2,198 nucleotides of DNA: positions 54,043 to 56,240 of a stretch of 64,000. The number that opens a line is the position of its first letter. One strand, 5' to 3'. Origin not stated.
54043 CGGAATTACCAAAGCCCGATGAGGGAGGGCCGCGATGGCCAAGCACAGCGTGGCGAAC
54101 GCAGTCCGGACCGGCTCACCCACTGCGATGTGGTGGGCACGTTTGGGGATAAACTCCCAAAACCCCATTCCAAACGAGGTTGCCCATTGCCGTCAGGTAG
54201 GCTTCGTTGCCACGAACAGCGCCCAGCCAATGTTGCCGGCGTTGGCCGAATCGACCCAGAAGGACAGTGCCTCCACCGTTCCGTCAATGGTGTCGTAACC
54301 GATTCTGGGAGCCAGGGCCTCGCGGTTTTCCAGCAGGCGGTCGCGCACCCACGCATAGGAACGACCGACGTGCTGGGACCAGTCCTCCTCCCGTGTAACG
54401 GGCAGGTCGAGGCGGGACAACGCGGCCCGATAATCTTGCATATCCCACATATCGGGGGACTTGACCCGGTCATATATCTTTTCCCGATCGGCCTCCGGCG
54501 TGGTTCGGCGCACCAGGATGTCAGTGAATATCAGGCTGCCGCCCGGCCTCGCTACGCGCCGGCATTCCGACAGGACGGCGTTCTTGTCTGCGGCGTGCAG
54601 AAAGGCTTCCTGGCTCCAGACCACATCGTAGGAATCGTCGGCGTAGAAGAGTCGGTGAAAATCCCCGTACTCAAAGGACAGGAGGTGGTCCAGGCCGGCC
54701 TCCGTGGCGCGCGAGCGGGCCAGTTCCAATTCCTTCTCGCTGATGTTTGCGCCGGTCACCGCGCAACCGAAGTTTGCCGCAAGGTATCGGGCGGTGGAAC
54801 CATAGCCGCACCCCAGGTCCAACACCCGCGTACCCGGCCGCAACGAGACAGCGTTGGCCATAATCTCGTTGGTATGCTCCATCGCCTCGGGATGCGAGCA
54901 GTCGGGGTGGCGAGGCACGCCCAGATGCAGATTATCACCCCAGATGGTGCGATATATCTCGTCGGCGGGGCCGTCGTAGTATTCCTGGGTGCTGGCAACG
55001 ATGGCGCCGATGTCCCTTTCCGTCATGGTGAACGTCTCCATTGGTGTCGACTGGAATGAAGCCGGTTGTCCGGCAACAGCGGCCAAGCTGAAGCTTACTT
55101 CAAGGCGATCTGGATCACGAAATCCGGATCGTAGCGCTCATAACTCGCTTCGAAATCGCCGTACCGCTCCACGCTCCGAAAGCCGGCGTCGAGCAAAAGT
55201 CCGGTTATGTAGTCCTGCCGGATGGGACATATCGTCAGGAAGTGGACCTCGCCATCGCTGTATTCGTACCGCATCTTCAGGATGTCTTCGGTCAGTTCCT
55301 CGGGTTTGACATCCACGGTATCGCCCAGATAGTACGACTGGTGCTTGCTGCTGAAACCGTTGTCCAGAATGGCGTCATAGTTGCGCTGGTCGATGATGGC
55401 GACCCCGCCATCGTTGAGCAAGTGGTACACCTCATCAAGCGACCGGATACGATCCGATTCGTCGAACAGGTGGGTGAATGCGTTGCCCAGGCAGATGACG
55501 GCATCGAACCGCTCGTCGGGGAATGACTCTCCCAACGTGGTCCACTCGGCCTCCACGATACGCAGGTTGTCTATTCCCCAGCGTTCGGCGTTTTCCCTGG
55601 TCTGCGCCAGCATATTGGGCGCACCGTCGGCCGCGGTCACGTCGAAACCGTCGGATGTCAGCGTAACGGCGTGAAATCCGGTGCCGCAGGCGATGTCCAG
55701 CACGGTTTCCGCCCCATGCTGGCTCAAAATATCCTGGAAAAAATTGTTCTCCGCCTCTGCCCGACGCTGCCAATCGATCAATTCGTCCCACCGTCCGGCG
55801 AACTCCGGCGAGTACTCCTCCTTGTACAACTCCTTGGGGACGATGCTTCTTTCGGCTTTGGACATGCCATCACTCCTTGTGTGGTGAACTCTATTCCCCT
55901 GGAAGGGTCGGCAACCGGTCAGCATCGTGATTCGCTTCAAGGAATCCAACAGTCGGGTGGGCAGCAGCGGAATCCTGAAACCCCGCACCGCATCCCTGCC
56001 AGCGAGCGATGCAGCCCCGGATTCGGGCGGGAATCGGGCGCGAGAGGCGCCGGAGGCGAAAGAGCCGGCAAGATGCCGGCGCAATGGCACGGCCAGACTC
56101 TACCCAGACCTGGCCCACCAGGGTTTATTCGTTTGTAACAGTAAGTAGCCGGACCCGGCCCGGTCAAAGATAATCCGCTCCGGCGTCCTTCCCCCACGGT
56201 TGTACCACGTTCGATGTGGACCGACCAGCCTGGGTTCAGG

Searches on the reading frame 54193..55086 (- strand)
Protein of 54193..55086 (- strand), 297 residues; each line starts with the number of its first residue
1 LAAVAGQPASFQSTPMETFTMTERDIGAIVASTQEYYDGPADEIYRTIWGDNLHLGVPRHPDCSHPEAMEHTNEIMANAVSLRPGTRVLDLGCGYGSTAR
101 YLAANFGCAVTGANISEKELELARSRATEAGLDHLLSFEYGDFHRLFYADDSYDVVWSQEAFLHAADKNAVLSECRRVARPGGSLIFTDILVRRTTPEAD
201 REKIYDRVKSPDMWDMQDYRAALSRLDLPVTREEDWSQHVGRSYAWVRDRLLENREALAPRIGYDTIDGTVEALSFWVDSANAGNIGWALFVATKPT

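Call 100: search_protein_families(library=pfam, proteins=[window:54193-55086:-], max_evalue=0.001)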
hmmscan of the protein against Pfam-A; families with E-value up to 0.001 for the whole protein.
window:54193-55086:- (297 aa): 10 families
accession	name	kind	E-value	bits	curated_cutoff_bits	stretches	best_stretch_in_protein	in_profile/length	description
PF08241.18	Methyltransf_11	-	5.6e-24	85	21.2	1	89-187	1-95/95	Methyltransferase domain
PF13847.12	Methyltransf_31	-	9.9e-22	77.6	27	1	83-197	2-119/145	Methyltransferase domain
PF13649.12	Methyltransf_25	-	1.4e-21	77.4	27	1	88-183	1-97/97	Methyltransferase domain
PF02353.26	CMAS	-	5.3e-15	55.9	27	1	61-257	39-239/273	Mycolic acid cyclopropane synthetase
PF08242.18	Methyltransf_12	-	2.7e-14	54.1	30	1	89-185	1-98/98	Methyltransferase domain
PF13489.12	Methyltransf_23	-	2e-10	41.1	27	1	82-198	20-124/164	Methyltransferase domain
PF01209.24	Ubie_methyltran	-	2.7e-09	37.2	20.1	1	77-187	40-151/233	ubiE/COQ5 methyltransferase family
PF05175.20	MTS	-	1.9e-05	24.8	23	1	73-165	20-111/170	Methyltransferase small domain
PF07021.18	MetW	-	4.7e-05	23.5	21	1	82-180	11-103/193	Methionine biosynthesis protein MetW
PF03848.20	TehB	-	0.00019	21.3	20.4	1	74-184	21-129/193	Tellurite resistance protein TehB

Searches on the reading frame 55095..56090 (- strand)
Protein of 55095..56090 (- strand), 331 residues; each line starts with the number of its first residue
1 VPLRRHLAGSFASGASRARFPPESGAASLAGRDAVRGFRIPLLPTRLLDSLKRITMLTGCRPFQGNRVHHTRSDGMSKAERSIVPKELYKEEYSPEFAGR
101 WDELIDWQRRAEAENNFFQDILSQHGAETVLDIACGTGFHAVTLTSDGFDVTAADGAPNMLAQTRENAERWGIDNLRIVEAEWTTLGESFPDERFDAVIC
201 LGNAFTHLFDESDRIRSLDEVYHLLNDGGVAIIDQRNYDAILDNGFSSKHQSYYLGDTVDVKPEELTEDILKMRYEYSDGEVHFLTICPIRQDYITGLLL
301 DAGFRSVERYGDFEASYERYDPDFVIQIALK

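Call 100: search_protein_families(library=pfam, proteins=[window:55095-56090:-], max_evalue=0.001)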
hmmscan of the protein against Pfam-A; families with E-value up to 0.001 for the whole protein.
window:55095-56090:- (331 aa): 9 families
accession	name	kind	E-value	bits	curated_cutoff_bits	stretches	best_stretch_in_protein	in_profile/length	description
PF13649.12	Methyltransf_25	-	6.6e-19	68.8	27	1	130-229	1-97/97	Methyltransferase domain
PF08241.18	Methyltransf_11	-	8.2e-15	55.7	21.2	1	131-233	1-95/95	Methyltransferase domain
PF13847.12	Methyltransf_31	-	1.3e-13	51.4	27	1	125-248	2-124/145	Methyltransferase domain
PF08242.18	Methyltransf_12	-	1.7e-11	45.1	30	1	131-230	1-97/98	Methyltransferase domain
PF01209.24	Ubie_methyltran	-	2e-08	34.3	20.1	1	116-232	37-150/233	ubiE/COQ5 methyltransferase family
PF13489.12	Methyltransf_23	-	4.6e-06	26.9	27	1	127-307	23-162/164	Methyltransferase domain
PF05175.20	MTS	-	2e-05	24.8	23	1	118-200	23-104/170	Methyltransferase small domain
PF09445.16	Methyltransf_15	-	6.7e-05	23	22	1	128-239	2-93/165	RNA cap guanine-N2 methyltransferase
PF03848.20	TehB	-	0.00012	22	20.4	1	129-218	33-116/193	Tellurite resistance protein TehB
